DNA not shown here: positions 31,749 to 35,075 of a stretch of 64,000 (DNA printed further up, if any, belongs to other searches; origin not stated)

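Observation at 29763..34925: Divergent pair: UvrD-like SF1 helicase and a 1008-aa Mrr-nuclease/NACHT STAND NTPase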

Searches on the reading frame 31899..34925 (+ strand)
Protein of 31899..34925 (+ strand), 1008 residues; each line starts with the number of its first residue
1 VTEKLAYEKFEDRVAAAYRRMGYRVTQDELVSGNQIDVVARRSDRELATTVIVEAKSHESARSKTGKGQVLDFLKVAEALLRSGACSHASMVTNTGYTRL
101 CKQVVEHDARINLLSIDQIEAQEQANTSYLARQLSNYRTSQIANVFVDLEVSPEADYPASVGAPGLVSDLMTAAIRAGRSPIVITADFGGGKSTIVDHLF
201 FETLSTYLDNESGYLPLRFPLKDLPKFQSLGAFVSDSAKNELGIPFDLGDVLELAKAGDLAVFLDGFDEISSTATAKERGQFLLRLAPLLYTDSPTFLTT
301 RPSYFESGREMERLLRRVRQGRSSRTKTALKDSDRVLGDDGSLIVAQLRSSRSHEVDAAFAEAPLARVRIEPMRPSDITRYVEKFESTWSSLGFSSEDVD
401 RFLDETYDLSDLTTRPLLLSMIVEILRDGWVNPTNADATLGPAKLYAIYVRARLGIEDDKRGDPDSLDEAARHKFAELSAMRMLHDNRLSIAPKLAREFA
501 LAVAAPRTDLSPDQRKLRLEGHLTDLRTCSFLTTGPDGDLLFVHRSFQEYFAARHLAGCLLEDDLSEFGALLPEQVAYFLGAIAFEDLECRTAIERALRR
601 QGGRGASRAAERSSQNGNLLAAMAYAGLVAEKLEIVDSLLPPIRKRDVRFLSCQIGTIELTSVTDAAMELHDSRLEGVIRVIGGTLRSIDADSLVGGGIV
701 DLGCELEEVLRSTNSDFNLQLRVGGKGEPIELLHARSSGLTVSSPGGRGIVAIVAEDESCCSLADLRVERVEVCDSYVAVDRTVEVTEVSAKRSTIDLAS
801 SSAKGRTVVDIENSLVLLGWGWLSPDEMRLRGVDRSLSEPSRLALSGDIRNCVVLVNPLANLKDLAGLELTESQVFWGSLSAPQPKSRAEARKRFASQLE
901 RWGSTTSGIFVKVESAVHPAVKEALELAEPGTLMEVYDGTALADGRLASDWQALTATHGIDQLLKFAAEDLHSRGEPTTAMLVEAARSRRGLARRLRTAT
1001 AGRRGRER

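Call 5: search_protein_families(library=pfam, proteins=[window:31899-34925:+], max_evalue=0.1)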
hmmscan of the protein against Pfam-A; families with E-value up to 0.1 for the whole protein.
window:31899-34925:+ (1008 aa): 4 families
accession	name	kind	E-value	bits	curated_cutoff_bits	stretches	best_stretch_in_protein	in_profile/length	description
PF04471.18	Mrr_cat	-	2.6e-11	44.1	21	1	4-119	3-111/115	Restriction endonuclease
PF05729.18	NACHT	-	8e-05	23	26.7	1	182-307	3-135/167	NACHT domain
PF18741.7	MTES_1575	-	0.012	16.2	38.2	1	10-64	1-55/96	REase_MTES_1575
PF13669.12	Glyoxalase_4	-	0.05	14.3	27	0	350-405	30-85/109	Glyoxalase/Bleomycin resistance protein/Dioxygenase superfamily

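Call 6: search_protein_families(library=padloc, proteins=[window:31899-34925:+], max_evalue=0.1)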
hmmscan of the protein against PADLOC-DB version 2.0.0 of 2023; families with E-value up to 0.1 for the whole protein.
window:31899-34925:+ (1008 aa): 2 families
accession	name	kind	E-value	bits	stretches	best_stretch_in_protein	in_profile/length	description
PDLC00631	ZorD1|ZorD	-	0.023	10.4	1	3-106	946-1044/1071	"SWI2/SNF2 helicase, Mrr-like nuclease"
PDLC04819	PDC-S02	-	0.031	11.5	1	3-118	194-301/334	-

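Call 7: search_protein_families(library=ncbifam, proteins=[window:31899-34925:+], max_evalue=0.1)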
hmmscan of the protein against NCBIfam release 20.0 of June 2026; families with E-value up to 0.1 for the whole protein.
window:31899-34925:+ (1008 aa): 1 family
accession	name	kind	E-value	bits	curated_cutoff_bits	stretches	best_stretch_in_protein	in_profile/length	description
NF045685.1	GGPPSynCrtE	equivalog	0.066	12.2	460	0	669-708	126-165/293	geranylgeranyl diphosphate synthase CrtE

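Call 12: find_homologous_proteins(query=window:31899-34925:+)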
Query window:31899-34925:+ (1008 aa): 6 proteins with E <= 0.001 among 8000 candidates.
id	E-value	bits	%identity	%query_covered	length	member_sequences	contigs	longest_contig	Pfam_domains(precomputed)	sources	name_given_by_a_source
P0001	0.0e+0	2208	100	100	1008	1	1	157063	PF04471.19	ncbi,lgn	-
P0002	1.6e-189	651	39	90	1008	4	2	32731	PF04471.19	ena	-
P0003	3.7e-55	206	29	57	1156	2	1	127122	PF05729.19,PF04471.19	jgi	-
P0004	6.3e-46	176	28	57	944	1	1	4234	PF05729.19,PF04471.19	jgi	jgi:hypothetical protein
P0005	2.5e-45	174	29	47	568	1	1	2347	PF05729.19,PF13401.13,PF04471.19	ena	-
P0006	1.9e-33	134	28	57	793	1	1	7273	PF05729.19,PF22722.3,PF13401.13,PF04471.19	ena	-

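Call 13: find_encoding_contigs(protein=P0002, flank=10000)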
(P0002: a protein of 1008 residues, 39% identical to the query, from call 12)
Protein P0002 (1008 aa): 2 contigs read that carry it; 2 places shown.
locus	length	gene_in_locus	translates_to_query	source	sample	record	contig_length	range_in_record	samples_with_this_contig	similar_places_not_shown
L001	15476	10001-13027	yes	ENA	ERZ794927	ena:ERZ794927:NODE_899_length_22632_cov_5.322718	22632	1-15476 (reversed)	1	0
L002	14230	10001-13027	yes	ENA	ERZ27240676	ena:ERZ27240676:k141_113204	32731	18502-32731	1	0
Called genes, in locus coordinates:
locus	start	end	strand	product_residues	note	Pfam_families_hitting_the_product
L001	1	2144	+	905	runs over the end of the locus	PF06634:DUF1156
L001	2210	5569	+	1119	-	PF18731:HEPN_Swt1, PF04465:DUF499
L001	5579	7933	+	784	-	PF13304:AAA_21, PF13175:AAA_15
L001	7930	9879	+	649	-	PF03235:GmrSD_N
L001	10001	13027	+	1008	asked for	PF04471:Mrr_cat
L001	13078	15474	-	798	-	?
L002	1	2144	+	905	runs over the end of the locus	PF06634:DUF1156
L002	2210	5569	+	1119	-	PF18731:HEPN_Swt1, PF04465:DUF499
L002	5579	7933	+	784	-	PF13304:AAA_21, PF13175:AAA_15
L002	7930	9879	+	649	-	PF03235:GmrSD_N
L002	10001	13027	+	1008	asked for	PF04471:Mrr_cat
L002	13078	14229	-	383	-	?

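Call 14: find_encoding_contigs(protein=P0003, flank=10000)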
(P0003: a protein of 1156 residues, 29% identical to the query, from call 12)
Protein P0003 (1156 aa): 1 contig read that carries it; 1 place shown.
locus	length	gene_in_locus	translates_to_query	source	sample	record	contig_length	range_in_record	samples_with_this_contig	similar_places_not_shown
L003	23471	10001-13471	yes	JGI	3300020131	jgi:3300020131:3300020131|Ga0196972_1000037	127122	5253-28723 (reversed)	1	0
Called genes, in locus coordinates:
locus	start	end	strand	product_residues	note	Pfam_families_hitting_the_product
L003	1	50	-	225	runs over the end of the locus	-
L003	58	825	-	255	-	PF00460:Flg_bb_rod (weak), PF22692:LlgE_F_G_D1, PF06429:Flg_bbr_C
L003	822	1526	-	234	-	PF00460:Flg_bb_rod (weak), PF22692:LlgE_F_G_D1, PF06429:Flg_bbr_C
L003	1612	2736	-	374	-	PF13428:TPR_14 (faint), PF13424:TPR_12 (faint), PF00515:TPR_1 (faint), PF07719:TPR_2 (faint), PF13181:TPR_8 (faint), PF13414:TPR_11 (faint), PF13432:TPR_16, PF14559:TPR_19 (weak), +1 more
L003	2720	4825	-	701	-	PF00771:FHIPEP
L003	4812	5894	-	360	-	PF01312:Bac_export_2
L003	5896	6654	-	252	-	PF01311:Bac_export_1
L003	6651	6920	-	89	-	PF01313:Bac_export_3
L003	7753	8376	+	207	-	PF00440:TetR_N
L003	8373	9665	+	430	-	PF13439:Glyco_transf_4 (faint), PF00201:UDPGT, PF06722:EryCIII-like_C, PF04101:Glyco_tran_28_C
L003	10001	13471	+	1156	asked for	PF04471:Mrr_cat (weak), PF05729:NACHT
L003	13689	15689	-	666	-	PF00112:Peptidase_C1 (weak)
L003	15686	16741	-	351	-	PF13472:Lipase_GDSL_2 (weak)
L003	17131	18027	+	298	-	-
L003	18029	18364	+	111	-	-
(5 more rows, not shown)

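Call 15: find_encoding_contigs(protein=P0001, flank=10000)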
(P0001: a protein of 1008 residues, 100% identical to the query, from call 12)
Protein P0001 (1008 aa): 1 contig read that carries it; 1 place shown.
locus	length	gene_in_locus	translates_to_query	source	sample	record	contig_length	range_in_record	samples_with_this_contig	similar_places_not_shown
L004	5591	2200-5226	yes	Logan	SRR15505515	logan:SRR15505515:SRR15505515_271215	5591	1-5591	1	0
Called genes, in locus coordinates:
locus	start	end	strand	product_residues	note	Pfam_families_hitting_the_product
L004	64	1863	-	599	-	PF00580:UvrD-helicase, PF13245:AAA_19, PF13401:AAA_22 (faint), PF13604:AAA_30 (faint), PF13361:UvrD_C (weak), PF13538:UvrD_C_2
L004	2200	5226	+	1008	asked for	PF04471:Mrr_cat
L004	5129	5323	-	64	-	-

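Call 16: search_protein_families(library=pfam, proteins=[L001:13078-15474:-, P0002, P0003, P0004, P0006], max_evalue=0.01)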
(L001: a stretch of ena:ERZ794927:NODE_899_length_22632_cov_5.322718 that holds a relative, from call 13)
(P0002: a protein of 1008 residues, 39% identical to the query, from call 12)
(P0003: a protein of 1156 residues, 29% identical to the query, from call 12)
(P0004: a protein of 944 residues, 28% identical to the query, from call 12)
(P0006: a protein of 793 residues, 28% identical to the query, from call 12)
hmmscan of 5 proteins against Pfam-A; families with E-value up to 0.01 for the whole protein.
L001:13078-15474:- (798 aa): 5 families
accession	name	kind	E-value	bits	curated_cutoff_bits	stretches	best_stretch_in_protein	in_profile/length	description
PF04851.21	ResIII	-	1e-31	110.5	22.5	1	74-227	2-164/164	Type III restriction enzyme, res subunit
PF11907.13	DUF3427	-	2.5e-17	63.5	27.7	1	611-793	93-279/280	Domain of unknown function (DUF3427)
PF00271.37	Helicase_C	-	4.7e-10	40.1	23.5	1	315-407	16-108/110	Helicase conserved C-terminal domain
PF00270.35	DEAD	-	5.5e-08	33.1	26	1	79-227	3-162/167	DEAD/DEAH box helicase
PF18766.7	SWI2_SNF2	-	1.6e-06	28.3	26.7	1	102-265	25-193/221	SWI2/SNF2 ATPase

P0002 (1008 aa): 2 families
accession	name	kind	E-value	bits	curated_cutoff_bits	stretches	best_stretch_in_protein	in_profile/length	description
PF04471.18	Mrr_cat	-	1.3e-11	45.1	21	1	6-119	7-113/115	Restriction endonuclease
PF05729.18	NACHT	-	9.9e-05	22.7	26.7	1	181-308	4-138/167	NACHT domain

P0003 (1156 aa): 5 families
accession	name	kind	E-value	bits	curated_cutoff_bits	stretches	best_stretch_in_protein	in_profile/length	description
PF05729.18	NACHT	-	1.7e-11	44.7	26.7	1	421-548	1-135/167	NACHT domain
PF04471.18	Mrr_cat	-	1.4e-06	28.9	21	1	266-368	15-112/115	Restriction endonuclease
PF13401.12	AAA_22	-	6.5e-05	23.7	27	1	419-518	4-98/130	AAA domain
PF13191.12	AAA_16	-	0.0014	19.6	32.6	1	420-531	24-159/167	AAA ATPase domain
PF24883.2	NPHP3_N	-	0.0038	17.9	24.8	0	413-444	13-46/164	Nephrocystin 3, N-terminal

P0004 (944 aa): 5 families
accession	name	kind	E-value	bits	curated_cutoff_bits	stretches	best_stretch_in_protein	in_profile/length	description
PF04471.18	Mrr_cat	-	3.2e-11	43.8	21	1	19-132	5-112/115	Restriction endonuclease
PF05729.18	NACHT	-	5.2e-08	33.3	26.7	1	200-316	8-131/167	NACHT domain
PF13599.13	Pentapeptide_4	-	8.2e-05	23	38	0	657-700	20-63/78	Pentapeptide repeat region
PF22722.2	NA-iREase1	-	0.00034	21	27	1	23-118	1-89/106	NACHT-associated inactive Restriction Endonuclease 1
PF13401.12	AAA_22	-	0.0098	16.6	27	0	190-304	3-109/130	AAA domain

P0006 (793 aa): 8 families
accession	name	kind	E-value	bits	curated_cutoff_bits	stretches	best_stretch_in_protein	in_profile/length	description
PF05729.18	NACHT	-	1.6e-13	51.2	26.7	1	193-376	2-167/167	NACHT domain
PF04471.18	Mrr_cat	-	1.9e-11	44.5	21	1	6-118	4-111/115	Restriction endonuclease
PF22722.2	NA-iREase1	-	1.3e-06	28.7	27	1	15-119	5-105/106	NACHT-associated inactive Restriction Endonuclease 1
PF13401.12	AAA_22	-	1.7e-05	25.6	27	1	191-317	5-125/130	AAA domain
PF24883.2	NPHP3_N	-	0.00025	21.7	24.8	0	183-218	13-49/164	Nephrocystin 3, N-terminal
PF08281.18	Sigma70_r4_2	-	0.00053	20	25.7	1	739-784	9-54/54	Sigma-70, region 4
PF13191.12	AAA_16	-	0.0013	19.7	32.6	0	190-253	20-85/167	AAA ATPase domain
PF18741.7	MTES_1575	-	0.003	18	38.2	0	11-57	1-45/96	REase_MTES_1575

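Call 29: find_homologous_proteins(query=A2, max_evalue=0.00001)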
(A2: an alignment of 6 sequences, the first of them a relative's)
Query A2 (6 sequences) (1008 aa, profile of the alignment): 18 proteins with E <= 0.00001 among 8000 candidates.
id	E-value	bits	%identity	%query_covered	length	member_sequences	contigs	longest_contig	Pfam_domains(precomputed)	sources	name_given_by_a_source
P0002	0.0e+0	1299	39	90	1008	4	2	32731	PF04471.19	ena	-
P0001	0.0e+0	1271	100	100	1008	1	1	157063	PF04471.19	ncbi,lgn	-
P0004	0.0e+0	1178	28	57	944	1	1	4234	PF05729.19,PF04471.19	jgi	jgi:hypothetical protein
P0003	0.0e+0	1106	29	57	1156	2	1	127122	PF05729.19,PF04471.19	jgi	-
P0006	4.8e-264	897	28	57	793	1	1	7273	PF05729.19,PF22722.3,PF13401.13,PF04471.19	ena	-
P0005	4.1e-198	679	29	47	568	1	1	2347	PF05729.19,PF13401.13,PF04471.19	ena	-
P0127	4.6e-15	73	23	38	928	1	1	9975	PF05729.19,PF22733.2,PF13401.13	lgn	-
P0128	1.1e-13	69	25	18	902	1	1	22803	PF05729.19,PF22733.2,PF13401.13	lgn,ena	-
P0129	6.6e-10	56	30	13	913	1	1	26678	PF05729.19,PF13401.13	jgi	jgi:NACHT domain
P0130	9.6e-10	56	27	9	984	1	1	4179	PF03130.23,PF05729.19,PF13646.13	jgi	jgi:HEAT repeat protein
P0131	3.1e-9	54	27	18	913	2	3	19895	PF05729.19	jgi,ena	-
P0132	3.5e-9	54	29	9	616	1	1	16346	PF05729.19,PF22718.2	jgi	jgi:hypothetical protein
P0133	8.3e-9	53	60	2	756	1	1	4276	PF05729.19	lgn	-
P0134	2.4e-8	51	35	9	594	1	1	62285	PF05729.19,PF22718.2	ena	-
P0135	3.9e-8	50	28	15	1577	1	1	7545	PF13271.12,PF05729.19,PF13432.13,PF13646.13,PF07719.24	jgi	jgi:tetratricopeptide (TPR) repeat protein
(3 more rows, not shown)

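Call 31: search_solved_structures(query=A2, max_evalue=1)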
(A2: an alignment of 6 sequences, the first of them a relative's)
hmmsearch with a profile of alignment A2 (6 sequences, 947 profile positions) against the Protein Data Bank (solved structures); distinct sequences matched with E-value up to 1: 25.
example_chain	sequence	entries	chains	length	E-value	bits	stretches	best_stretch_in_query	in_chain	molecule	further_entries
1y88_A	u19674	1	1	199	0.0046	18.5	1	14-106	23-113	Hypothetical protein AF1548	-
8etr_A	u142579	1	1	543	0.0078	17.8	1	543-623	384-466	NACHT, LRR and PYD domains-containing protein 3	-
7alv_A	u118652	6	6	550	0.008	17.7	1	543-623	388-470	NACHT, LRR and PYD domains-containing protein 3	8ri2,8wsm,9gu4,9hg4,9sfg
8zem_A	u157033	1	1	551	0.0081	17.7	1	543-623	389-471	NACHT, LRR and PYD domains-containing protein 3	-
8fw2_A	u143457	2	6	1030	0.02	16.4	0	533-570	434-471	NLR family CARD domain-containing protein 4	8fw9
8fvu_B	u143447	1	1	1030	0.02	16.4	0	533-570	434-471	NLR family CARD domain-containing protein 4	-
3jbl_K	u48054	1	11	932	0.02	16.4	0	533-570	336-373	NLR family CARD domain-containing protein 4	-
2gza_A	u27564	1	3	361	0.024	16.2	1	131-204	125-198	Type IV secretion system protein VirB11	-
4kxf_K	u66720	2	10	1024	0.025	16.1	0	533-570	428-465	NLR family CARD domain-containing protein 4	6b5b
8ej4_A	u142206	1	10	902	0.03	15.8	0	543-623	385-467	NACHT, LRR and PYD domains-containing protein 3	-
9z03_A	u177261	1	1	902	0.03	15.8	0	543-623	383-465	NACHT, LRR and PYD domains-containing protein 3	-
8swf_A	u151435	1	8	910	0.03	15.8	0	543-623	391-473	NACHT, LRR and PYD domains-containing protein 3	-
8swk_A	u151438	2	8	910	0.03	15.8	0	543-623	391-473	NACHT, LRR and PYD domains-containing protein 3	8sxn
7zgu_A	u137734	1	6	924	0.032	15.8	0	543-623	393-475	NACHT, LRR and PYD domains-containing protein 3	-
7vtp_A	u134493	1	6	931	0.032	15.7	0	543-623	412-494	NACHT, LRR and PYD domains-containing protein 3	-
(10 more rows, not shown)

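Call 34: search_protein_representatives(protein=window:31899-34925:+)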
Query: 1008 residues. Proteins with E-value up to 0.001 (for the whole library): 1706; up to 1e-10: 806; up to 1e-30: 241. The best 150 are listed.
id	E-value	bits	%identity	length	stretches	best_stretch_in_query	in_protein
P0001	0.0e+00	2208.1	100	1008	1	1-1008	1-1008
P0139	2.3e-91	324.4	34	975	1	10-674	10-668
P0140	5.8e-88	313.1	34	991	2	5-642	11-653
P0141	2.0e-84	301.4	31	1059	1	6-691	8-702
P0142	4.4e-84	300.3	33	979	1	10-735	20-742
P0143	5.5e-84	299.9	33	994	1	10-694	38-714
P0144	8.0e-84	299.4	33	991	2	6-660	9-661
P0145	1.9e-83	298.2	34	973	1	7-601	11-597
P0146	1.2e-82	295.6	30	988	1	9-758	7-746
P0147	1.9e-82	294.9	33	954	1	11-696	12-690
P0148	1.0e-79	285.8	33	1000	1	9-668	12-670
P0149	1.1e-76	275.8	35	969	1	5-627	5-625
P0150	6.0e-76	273.4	33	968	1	10-589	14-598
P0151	1.0e-75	272.6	32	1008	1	8-586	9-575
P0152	4.0e-73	264.0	30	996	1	8-715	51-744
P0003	1.2e-55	206.2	31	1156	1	8-586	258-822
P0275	8.4e-47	176.9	28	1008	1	9-647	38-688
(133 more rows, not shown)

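Call 38: search_protein_families(library=pfam, alignment_id=A3, max_evalue=0.001)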
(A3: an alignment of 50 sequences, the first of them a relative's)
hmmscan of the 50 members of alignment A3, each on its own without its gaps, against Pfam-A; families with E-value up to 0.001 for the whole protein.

A. member 1, P0001 (1008 aa): 2 families
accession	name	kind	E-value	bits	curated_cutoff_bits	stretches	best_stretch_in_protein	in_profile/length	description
PF04471.18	Mrr_cat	-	2.6e-11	44.1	21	1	4-119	3-111/115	Restriction endonuclease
PF05729.18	NACHT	-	8e-05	23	26.7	0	182-307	3-135/167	NACHT domain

B. families by the number of members that match (of 50 scanned): 13 families
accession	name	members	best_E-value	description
PF05729.18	NACHT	49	1.9e-14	NACHT domain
PF04471.18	Mrr_cat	47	1.4e-17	Restriction endonuclease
PF22722.2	NA-iREase1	14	9.7e-08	NACHT-associated inactive Restriction Endonuclease 1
PF13599.13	Pentapeptide_4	9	5.6e-09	Pentapeptide repeat region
PF13401.12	AAA_22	4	8e-05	AAA domain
PF13191.12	AAA_16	3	4.5e-06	AAA ATPase domain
PF25199.1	nSTAND_NTPase5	2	8.3e-05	Novel STAND NTPase 5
PF20703.3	nSTAND1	1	1.8e-06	Novel STAND NTPase 1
PF13229.12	Beta_helix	1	3.6e-06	Right handed beta helix region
PF20720.3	nSTAND3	1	0.00037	Novel STAND NTPase 3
PF24883.2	NPHP3_N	1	0.00056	Nephrocystin 3, N-terminal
PF13156.12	Mrr_cat_2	1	0.00077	Restriction endonuclease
PF18741.7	MTES_1575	1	0.00085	REase_MTES_1575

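Call 39: find_related_loci(query=A3, collection=metagenome_contigs, flank=6000)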
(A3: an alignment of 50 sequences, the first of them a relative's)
Query A3 (1008 aa) in metagenome_contigs; peptide patterns used: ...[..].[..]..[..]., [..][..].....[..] (x = any residue, [..] = any of these).
600 stretches matched a pattern (row limit reached: there are more); 130 encode a relative of the query (tblastn E <= 1e-3); the best 80 are kept; 80 distinct loci.
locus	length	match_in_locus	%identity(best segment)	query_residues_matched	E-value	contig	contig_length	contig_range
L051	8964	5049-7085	32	11-696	6e-84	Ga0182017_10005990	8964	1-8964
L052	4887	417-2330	28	7-639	4e-62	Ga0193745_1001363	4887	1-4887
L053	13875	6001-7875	29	8-635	2e-56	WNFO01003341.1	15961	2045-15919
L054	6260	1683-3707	24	14-679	2e-48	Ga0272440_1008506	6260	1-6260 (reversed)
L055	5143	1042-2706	26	9-557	1e-46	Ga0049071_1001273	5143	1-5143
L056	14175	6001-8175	27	3-708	2e-57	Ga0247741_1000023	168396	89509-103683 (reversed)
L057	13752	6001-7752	25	10-583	7e-41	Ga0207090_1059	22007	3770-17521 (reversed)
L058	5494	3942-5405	27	10-491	1e-39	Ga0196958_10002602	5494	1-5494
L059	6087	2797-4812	25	6-661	4e-39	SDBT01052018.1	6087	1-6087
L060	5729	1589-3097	26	70-580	4e-32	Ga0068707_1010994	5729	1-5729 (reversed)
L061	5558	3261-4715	27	64-580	8e-31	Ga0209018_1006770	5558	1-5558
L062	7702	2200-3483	23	88-557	1e-30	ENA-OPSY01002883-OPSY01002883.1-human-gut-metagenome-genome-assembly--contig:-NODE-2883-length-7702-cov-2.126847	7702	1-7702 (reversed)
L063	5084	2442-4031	26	8-580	1e-28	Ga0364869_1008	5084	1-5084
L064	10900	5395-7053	25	10-598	4e-27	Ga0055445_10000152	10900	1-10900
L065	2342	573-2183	26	7-557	3e-27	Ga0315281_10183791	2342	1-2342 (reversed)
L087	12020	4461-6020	23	8-564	5e-20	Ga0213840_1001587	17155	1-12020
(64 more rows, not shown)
